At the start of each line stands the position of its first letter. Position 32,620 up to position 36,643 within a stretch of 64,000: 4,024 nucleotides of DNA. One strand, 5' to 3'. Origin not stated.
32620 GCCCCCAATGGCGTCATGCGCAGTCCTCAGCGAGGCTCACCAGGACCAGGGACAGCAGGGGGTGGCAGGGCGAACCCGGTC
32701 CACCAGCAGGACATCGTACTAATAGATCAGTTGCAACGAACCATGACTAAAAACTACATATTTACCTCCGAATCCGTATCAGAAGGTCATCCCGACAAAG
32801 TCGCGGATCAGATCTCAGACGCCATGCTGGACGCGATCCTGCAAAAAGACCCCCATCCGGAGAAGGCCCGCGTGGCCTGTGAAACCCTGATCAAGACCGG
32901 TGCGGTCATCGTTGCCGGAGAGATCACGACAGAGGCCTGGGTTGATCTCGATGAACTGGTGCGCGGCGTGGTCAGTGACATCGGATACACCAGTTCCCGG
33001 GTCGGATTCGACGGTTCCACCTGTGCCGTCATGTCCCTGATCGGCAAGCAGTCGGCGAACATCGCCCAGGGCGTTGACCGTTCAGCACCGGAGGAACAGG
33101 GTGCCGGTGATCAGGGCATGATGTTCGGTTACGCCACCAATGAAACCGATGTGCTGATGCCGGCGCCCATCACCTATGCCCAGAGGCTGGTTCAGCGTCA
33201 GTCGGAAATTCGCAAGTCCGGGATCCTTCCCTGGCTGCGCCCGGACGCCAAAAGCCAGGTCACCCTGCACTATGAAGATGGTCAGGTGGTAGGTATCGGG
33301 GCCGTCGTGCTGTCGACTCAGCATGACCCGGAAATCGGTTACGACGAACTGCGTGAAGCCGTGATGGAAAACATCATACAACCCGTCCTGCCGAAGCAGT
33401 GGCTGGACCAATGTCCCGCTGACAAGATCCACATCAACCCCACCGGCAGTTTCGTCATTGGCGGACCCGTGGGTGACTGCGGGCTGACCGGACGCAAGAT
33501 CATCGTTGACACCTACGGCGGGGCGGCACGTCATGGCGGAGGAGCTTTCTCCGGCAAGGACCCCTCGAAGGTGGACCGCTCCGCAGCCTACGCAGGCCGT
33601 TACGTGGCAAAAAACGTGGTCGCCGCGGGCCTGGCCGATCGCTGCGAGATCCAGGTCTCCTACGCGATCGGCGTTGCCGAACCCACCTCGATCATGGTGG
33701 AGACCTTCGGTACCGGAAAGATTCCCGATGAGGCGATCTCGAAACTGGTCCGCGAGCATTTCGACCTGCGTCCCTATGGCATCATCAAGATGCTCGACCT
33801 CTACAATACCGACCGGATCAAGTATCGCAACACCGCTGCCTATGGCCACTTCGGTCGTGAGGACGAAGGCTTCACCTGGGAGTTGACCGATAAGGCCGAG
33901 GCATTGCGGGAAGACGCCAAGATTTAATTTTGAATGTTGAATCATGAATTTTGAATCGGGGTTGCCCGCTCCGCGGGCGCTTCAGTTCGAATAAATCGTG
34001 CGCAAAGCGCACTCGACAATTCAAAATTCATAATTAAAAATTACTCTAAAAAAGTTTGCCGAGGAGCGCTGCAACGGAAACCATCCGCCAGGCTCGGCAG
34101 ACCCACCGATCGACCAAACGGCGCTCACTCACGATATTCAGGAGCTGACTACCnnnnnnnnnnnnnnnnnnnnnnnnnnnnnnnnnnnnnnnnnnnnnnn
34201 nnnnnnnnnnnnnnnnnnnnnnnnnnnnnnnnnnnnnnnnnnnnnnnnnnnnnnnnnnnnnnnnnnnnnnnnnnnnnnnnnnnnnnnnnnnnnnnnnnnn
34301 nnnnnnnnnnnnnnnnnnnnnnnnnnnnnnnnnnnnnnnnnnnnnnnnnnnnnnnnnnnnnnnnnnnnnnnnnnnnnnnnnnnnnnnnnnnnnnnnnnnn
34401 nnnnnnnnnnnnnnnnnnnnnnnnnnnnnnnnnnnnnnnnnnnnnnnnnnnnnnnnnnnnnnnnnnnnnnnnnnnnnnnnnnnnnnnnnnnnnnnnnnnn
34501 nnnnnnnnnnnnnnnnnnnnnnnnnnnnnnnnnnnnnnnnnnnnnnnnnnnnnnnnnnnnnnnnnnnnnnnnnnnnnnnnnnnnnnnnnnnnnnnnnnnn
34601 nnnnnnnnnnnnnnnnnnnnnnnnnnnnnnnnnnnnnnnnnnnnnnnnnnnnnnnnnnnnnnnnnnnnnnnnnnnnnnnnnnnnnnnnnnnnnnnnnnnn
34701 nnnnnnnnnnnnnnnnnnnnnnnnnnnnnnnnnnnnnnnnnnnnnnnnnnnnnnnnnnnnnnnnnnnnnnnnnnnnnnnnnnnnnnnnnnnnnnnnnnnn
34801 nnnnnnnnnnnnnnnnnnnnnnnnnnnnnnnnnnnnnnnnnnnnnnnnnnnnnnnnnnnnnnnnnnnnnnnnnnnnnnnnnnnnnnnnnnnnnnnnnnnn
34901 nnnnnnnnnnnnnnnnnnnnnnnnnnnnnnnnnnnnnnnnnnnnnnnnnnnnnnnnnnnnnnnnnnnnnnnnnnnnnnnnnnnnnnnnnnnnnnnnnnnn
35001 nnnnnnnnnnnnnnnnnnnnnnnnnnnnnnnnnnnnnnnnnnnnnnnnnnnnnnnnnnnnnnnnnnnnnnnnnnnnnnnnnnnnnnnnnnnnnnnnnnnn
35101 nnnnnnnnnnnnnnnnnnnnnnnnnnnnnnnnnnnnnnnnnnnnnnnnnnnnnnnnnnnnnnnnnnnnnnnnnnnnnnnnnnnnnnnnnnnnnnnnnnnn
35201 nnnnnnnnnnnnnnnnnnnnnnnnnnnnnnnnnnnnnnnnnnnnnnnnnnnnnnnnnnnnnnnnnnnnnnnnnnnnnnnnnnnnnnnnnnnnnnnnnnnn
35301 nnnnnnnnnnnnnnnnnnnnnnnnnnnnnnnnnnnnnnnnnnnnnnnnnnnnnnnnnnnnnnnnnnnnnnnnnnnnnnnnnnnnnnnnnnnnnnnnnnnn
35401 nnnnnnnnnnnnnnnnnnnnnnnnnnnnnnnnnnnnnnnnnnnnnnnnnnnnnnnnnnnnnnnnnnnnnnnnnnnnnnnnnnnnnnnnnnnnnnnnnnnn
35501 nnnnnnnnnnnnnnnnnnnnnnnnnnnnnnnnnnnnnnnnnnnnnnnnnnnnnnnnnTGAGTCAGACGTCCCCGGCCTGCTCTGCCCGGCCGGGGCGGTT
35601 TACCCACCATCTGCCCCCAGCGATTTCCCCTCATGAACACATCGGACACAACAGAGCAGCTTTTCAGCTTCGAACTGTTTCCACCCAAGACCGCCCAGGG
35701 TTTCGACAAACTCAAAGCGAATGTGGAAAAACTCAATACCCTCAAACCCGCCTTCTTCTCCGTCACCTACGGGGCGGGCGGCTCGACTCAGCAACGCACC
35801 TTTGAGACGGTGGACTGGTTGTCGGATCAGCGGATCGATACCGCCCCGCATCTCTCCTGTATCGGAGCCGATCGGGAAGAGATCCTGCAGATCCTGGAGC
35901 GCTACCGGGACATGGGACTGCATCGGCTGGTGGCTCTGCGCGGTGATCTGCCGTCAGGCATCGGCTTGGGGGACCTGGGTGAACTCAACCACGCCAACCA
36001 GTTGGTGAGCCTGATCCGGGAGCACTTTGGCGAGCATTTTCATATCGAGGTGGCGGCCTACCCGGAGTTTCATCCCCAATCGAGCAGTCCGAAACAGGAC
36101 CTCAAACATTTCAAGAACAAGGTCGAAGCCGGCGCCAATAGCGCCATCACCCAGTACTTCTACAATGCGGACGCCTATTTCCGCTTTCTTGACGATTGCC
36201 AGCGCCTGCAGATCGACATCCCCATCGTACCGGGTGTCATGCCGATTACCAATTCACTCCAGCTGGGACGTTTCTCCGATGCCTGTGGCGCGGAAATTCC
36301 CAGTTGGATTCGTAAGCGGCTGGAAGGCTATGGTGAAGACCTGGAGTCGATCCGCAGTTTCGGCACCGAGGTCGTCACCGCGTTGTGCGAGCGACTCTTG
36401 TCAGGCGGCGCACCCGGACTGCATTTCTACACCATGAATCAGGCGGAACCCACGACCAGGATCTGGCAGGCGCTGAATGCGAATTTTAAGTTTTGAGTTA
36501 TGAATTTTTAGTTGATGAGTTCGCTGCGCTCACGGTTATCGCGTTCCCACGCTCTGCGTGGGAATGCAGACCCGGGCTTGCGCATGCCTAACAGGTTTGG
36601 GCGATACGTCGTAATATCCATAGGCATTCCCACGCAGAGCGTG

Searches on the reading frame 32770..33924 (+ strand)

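Call 62: search_protein_families(library=pfam, proteins=[window:32770-33924:+])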
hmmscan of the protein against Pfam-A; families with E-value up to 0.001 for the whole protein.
window:32770-33924:+ (385 aa): 3 families
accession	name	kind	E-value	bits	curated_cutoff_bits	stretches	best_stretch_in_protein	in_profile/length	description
PF02773.21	S-AdoMet_synt_C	-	7.4e-67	224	25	1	230-371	1-137/138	S-adenosylmethionine synthetase, C-terminal domain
PF02772.21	S-AdoMet_synt_M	-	1e-45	155.2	29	1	109-228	1-120/120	S-adenosylmethionine synthetase, central domain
PF00438.25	S-AdoMet_synt_N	-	7.4e-37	126.3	33.1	1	1-96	7-99/99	S-adenosylmethionine synthetase, N-terminal domain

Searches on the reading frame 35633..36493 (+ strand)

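Call 62: search_protein_families(library=pfam, proteins=[window:35633-36493:+])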
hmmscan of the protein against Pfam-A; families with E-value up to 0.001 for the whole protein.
window:35633-36493:+ (287 aa): 1 family
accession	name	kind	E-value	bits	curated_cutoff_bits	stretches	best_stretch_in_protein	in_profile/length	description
PF02219.23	MTHFR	-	8.5e-88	294.8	24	1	5-281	7-286/287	Methylenetetrahydrofolate reductase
